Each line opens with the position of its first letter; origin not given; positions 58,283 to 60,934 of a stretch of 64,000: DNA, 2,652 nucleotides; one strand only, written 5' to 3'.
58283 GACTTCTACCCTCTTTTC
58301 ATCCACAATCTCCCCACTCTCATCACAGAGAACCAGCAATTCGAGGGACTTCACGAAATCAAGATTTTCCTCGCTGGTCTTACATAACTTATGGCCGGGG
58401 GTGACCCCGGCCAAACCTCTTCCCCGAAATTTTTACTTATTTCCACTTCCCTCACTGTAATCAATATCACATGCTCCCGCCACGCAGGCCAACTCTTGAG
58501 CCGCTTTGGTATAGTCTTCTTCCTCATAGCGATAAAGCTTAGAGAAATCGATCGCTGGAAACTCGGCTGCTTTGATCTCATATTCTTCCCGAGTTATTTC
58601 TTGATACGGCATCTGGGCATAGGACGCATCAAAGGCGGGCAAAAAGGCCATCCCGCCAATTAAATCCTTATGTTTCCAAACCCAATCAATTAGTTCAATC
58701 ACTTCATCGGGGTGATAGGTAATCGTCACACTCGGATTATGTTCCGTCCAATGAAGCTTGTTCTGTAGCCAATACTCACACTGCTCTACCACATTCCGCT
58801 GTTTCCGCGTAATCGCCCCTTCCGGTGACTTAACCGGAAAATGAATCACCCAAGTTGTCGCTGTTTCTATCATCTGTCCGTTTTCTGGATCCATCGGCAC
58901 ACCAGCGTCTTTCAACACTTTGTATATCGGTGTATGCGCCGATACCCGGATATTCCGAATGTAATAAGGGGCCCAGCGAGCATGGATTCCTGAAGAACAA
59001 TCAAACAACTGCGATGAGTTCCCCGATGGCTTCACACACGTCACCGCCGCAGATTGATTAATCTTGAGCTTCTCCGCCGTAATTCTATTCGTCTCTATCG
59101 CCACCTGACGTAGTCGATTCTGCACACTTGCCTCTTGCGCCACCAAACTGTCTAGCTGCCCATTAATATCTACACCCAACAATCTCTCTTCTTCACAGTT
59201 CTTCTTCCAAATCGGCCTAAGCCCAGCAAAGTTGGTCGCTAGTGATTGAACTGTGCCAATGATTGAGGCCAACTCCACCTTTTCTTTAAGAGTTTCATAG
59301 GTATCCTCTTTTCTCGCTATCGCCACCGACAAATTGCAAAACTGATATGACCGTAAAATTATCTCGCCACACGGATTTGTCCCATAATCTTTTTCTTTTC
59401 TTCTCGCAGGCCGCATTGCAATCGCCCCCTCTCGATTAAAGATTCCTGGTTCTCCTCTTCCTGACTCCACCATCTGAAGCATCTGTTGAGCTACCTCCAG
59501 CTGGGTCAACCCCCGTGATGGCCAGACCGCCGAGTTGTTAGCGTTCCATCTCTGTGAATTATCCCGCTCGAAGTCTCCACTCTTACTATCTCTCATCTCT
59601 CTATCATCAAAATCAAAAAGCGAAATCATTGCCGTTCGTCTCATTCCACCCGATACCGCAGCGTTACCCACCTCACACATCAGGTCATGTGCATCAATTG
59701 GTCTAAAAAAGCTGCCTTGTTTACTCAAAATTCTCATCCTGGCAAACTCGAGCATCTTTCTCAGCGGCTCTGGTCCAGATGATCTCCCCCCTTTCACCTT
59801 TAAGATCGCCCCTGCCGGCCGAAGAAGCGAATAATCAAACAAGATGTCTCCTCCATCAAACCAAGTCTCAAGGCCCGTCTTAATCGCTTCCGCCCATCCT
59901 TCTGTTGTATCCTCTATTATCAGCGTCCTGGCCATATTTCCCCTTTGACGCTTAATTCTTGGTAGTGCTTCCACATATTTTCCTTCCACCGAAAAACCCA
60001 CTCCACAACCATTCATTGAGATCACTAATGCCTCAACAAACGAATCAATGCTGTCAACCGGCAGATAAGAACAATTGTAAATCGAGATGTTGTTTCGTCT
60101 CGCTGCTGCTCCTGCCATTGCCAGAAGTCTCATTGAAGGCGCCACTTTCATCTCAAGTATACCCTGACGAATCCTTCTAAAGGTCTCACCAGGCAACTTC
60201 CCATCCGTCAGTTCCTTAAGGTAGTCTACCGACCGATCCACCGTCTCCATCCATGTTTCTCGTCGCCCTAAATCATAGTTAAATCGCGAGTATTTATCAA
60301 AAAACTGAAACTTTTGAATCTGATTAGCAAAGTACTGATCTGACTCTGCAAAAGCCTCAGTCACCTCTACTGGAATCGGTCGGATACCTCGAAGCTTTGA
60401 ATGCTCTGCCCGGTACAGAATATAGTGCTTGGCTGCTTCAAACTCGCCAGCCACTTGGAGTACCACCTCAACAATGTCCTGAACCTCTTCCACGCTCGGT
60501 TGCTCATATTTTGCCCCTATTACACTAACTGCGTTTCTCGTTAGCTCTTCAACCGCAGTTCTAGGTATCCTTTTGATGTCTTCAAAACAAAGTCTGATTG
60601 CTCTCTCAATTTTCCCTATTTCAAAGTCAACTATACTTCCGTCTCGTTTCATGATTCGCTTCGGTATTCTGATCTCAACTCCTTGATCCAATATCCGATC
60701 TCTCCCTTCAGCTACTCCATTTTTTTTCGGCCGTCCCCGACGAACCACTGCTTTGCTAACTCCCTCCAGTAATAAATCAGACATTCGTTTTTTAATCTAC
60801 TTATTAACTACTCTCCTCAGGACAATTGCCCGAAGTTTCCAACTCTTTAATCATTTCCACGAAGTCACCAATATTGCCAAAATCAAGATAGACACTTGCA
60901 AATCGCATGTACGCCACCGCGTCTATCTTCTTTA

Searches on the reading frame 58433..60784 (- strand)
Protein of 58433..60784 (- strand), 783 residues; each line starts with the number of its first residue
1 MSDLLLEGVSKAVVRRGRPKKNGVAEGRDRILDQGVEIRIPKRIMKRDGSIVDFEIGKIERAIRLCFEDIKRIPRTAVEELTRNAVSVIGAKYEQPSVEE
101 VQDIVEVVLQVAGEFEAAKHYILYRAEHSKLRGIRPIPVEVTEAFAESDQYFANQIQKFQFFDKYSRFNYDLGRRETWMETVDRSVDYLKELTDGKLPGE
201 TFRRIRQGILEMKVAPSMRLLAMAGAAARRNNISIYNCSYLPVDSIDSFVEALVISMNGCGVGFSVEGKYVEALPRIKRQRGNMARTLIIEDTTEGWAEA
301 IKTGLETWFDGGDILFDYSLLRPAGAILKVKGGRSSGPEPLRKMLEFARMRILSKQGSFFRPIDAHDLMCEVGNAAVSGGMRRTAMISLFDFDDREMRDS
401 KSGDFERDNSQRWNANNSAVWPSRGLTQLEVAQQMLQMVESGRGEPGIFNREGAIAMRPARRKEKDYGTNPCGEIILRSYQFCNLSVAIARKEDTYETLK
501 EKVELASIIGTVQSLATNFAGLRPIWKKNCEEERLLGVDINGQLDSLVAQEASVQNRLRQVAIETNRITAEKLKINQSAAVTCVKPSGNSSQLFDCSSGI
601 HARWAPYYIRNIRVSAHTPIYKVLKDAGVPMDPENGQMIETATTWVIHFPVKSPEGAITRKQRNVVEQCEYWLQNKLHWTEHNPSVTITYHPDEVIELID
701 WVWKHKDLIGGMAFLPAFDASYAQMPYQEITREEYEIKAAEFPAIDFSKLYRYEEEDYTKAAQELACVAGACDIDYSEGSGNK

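Call 39: search_protein_families(library=pfam, proteins=[window:58433-60784:-], max_evalue=0.001)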
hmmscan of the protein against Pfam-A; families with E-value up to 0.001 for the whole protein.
window:58433-60784:- (783 aa): 4 families
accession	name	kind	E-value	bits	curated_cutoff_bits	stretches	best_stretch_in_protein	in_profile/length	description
PF03477.21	ATP-cone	-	8.6e-18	65.1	25.8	1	43-129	2-87/88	ATP cone domain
PF17975.6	RNR_Alpha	-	8.8e-07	29.8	26.4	1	144-193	8-57/101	Ribonucleotide reductase alpha domain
PF02867.20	Ribonuc_red_lgC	-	2.4e-06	26.9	23.9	0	432-506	173-256/523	Ribonucleotide reductase, barrel domain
PF21995.1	RNR-II_ins_dom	-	0.00081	20.1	27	0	289-346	38-101/107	B12-dependent ribonucleotide reductase, insertion domain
